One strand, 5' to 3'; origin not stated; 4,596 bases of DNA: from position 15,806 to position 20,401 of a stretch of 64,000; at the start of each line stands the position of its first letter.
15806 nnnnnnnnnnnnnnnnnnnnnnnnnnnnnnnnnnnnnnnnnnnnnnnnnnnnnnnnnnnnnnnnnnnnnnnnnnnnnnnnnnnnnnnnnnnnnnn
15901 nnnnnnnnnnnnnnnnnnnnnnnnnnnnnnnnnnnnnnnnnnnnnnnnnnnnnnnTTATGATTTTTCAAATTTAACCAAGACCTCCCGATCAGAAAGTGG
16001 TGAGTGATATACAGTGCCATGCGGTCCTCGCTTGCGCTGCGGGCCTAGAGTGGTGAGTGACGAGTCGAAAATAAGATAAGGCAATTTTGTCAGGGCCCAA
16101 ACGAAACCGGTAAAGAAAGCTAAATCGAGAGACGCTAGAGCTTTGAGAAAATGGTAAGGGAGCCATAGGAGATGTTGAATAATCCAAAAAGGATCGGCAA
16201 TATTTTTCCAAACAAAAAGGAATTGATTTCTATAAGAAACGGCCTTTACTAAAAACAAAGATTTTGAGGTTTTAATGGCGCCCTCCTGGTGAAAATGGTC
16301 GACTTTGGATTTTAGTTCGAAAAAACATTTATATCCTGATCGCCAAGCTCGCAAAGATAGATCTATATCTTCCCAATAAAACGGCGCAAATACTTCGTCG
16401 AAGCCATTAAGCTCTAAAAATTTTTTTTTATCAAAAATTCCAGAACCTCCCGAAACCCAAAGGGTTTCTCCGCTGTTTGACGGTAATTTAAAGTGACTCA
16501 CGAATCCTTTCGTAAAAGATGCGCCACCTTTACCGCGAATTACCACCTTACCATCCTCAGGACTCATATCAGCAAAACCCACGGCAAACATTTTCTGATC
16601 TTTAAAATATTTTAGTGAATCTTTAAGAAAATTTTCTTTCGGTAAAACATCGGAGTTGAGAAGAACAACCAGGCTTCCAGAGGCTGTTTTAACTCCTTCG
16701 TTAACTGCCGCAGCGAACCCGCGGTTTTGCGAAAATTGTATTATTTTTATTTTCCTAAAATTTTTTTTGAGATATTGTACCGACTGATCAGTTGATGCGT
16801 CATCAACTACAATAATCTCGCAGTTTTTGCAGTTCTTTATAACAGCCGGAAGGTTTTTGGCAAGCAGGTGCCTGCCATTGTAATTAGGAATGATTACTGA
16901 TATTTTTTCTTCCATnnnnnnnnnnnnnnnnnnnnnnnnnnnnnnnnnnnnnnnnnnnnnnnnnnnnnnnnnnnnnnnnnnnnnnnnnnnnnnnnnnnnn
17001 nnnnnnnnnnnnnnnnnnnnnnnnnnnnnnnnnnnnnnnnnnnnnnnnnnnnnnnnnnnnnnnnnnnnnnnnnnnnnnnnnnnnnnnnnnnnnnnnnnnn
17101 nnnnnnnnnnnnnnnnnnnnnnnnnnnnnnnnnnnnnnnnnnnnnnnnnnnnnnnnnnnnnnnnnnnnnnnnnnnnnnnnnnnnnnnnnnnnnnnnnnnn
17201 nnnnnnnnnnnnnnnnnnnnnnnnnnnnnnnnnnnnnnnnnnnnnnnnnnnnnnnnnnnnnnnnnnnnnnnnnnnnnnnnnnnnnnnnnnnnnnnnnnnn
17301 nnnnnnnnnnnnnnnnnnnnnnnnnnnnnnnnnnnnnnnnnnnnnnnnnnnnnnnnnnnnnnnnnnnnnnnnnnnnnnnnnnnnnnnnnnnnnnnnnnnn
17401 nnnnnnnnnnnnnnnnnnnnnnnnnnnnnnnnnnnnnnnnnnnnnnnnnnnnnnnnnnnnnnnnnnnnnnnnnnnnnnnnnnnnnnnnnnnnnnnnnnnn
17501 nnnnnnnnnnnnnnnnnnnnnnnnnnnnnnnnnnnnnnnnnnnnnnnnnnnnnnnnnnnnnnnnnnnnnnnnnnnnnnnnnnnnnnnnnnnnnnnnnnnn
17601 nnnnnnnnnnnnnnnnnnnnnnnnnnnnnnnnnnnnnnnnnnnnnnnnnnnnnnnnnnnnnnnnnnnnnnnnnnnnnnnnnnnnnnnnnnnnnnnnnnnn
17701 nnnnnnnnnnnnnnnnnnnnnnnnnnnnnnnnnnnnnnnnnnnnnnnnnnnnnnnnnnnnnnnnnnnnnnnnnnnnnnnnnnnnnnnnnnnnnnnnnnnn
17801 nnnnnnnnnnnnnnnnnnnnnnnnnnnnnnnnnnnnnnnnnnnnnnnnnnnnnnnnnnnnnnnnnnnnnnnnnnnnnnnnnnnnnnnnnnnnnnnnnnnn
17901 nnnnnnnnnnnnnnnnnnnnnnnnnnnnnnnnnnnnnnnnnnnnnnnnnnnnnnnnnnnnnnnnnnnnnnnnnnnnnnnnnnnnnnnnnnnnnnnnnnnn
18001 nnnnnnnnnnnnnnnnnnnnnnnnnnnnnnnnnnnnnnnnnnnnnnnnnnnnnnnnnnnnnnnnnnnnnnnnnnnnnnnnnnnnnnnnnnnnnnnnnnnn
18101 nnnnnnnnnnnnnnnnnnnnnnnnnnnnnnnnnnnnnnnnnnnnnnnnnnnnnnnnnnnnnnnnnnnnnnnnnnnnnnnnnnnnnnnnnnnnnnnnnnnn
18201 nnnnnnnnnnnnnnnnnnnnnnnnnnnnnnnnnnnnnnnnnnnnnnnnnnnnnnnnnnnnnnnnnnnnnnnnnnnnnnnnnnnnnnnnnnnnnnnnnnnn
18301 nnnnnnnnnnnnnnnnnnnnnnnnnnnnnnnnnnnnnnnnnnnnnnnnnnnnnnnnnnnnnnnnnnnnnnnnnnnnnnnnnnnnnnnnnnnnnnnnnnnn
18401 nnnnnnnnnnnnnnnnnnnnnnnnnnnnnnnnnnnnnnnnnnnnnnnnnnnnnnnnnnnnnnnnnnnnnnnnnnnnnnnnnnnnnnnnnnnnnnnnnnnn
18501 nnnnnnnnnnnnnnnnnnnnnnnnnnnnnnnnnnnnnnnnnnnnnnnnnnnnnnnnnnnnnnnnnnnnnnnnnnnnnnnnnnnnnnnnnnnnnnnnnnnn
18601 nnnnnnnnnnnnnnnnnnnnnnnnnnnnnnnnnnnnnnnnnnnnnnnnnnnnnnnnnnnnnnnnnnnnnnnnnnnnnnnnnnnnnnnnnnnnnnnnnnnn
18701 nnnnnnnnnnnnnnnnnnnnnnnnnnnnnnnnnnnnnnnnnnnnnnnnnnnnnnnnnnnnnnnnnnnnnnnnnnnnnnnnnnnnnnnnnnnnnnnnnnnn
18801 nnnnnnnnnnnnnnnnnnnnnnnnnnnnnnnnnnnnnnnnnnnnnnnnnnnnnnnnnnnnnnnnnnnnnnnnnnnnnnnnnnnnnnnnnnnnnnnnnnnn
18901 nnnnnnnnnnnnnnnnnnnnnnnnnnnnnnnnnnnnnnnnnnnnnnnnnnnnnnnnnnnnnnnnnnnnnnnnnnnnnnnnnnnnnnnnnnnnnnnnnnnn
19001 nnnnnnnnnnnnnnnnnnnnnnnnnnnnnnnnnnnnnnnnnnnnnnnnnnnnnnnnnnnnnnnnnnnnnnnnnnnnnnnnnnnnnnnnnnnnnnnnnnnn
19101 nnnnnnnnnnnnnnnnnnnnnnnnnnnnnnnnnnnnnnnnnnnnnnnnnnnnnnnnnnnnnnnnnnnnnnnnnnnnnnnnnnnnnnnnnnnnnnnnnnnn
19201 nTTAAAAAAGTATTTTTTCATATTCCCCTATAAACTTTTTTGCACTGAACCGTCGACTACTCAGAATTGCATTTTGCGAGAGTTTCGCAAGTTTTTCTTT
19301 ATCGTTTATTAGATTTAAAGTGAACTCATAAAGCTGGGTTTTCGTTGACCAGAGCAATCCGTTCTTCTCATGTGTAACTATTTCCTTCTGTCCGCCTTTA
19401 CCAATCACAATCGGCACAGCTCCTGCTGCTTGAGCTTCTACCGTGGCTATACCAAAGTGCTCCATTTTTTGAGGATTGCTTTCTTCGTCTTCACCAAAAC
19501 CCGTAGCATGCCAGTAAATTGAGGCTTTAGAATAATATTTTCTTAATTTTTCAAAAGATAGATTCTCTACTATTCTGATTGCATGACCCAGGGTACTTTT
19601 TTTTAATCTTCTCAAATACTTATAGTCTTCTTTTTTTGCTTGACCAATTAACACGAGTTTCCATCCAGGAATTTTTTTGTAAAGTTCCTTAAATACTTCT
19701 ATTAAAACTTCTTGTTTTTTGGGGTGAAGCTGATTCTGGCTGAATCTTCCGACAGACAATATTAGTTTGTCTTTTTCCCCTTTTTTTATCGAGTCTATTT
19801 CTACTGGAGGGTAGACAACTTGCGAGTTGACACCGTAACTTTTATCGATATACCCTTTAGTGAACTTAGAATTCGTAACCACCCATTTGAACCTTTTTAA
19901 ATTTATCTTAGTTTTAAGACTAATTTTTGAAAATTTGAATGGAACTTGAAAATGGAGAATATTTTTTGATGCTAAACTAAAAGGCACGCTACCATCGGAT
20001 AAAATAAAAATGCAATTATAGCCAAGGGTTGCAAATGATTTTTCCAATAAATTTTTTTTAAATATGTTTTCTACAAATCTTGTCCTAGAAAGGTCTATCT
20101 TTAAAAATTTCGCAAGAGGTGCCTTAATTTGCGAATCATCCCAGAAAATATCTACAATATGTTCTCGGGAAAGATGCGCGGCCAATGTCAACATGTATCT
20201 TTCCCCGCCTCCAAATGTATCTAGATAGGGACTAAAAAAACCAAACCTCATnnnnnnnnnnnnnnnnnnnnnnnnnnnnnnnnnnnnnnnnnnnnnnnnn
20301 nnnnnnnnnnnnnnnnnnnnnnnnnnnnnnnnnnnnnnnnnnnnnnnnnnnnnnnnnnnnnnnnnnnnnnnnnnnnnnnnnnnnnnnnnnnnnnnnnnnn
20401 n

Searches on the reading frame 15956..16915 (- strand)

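Call 27: search_protein_families(library=pfam, proteins=[window:15956-16915:-], max_evalue=0.001)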
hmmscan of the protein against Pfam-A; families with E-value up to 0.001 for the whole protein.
window:15956-16915:- (319 aa): 6 families
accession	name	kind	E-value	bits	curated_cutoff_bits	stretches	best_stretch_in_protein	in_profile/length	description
PF00535.33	Glycos_transf_2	-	1.2e-25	90.8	23.3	1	6-125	1-125/168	Glycosyl transferase family 2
PF13641.12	Glyco_tranf_2_3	-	6.5e-15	56.2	27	1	5-210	3-214/230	Glycosyltransferase like family 2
PF10111.15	Glyco_tranf_2_2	-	1.2e-07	31.9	27.3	1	6-190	1-199/276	Glycosyltransferase like family 2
PF13632.12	Glyco_trans_2_3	-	3.1e-06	27.6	27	1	83-271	2-179/198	Glycosyl transferase family group 2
PF13712.12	Glyco_tranf_2_5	-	9e-05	22.7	27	1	55-217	29-197/210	Glycosyltransferase like family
PF02709.20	Glyco_transf_7C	-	0.00014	21.9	23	1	155-199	20-64/78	N-terminal domain of galactosyltransferase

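Call 54: search_protein_families(library=ncbifam, proteins=[window:15956-16915:-], max_evalue=0.00001)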
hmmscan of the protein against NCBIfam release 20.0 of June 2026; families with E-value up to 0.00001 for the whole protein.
window:15956-16915:- (319 aa): 17 families
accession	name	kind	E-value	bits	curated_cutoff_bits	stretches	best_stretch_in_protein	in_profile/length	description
TIGR03965.1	mycofact_glyco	equivalog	5.6e-23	81.5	280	1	3-210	74-283/467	mycofactocin biosynthesis glycosyltransferase MftF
NF041875.1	EPS_EpsD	equivalog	3.7e-21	75.9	370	1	5-211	1-208/325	exopolysaccharide biosynthesis glycosyltransferase EpsD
NF053739.1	GlytfEpsEBac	equivalog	1.3e-16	60.4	450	1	4-198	2-193/265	glycosyltransferase EpsE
NF047683.1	TeichurnBiosyTuaG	equivalog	1.1e-15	58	400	1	2-116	5-122/252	teichuronic acid biosynthesis protein TuaG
TIGR04283.1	glyco_like_mftF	equivalog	2.2e-15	56.9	182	1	5-216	1-197/221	TIGR04283 family arsenosugar biosynthesis glycosyltransferase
NF007482.0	PRK10073.1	equivalog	9.7e-14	51.1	423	1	3-89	6-95/334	glycosyltransferase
TIGR03937.1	PgaC_IcaA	equivalog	1.4e-13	50.6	422.3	1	3-111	45-157/407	poly-beta-1,6-N-acetyl-D-glucosamine synthase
NF038299.1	EPS_HpsN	equivalog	5.4e-13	48.6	425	1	4-108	2-110/317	hormogonium polysaccharide biosynthesis glycosyltransferase HpsN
TIGR01556.1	rhamnosyltran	subfamily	1e-12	47.9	200.55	1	21-208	9-201/281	rhamnosyltransferase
NF038302.1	EPS_HpsE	equivalog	4.1e-11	42.4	300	1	5-107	3-114/307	hormogonium polysaccharide biosynthesis glycosyltransferase HpsE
NF050819.1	PolSacchBiosHfsG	equivalog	4.5e-10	39.2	500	1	3-191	12-202/302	polysaccharide biosynthesis protein HfsG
NF047588.1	GlcsyltransPgfSStrep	equivalog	5.9e-10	38.9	500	1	4-106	2-112/308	glycosyltransferase PgfS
NF050050.1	ProtGlycPglI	equivalog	2.3e-09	37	500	1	4-91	3-95/306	GalNAc(5)-diNAcBac-PP-undecaprenol beta-1,3-glucosyltransferase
NF007986.1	PRK10714.1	equivalog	1.5e-08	34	529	1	3-90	6-101/316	undecaprenyl-phosphate 4-deoxy-4-formamido-L-arabinose transferase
TIGR03111.1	glyc2_xrt_Gpos1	hypoth_equivalog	7e-08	31.7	363.95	1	4-108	50-160/439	TIGR03111 family XrtG-associated glycosyltransferase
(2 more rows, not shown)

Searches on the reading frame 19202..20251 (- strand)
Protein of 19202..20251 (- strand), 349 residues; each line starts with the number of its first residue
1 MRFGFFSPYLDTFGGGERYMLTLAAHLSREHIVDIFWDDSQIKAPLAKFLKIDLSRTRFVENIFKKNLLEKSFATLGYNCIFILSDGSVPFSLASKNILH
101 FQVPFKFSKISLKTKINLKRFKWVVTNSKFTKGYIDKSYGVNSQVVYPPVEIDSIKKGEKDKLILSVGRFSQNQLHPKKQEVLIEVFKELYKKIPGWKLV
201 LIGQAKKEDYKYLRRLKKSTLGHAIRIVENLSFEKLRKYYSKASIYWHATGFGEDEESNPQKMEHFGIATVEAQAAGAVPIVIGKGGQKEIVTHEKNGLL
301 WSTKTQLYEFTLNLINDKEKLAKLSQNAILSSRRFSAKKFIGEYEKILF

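Call 27: search_protein_families(library=pfam, proteins=[window:19202-20251:-], max_evalue=0.001)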
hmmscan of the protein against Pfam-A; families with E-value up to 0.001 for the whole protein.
window:19202-20251:- (349 aa): 3 families
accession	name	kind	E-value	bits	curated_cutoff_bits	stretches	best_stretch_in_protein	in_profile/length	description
PF00534.26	Glycos_transf_1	-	1.6e-24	86.8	26.4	1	153-328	7-169/172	Glycosyl transferases group 1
PF13692.12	Glyco_trans_1_4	-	1.5e-15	58.1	27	1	162-316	2-141/142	Glycosyl transferases group 1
PF13439.12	Glyco_transf_4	-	2e-05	25.1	28.5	0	114-153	128-169/170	Glycosyltransferase Family 4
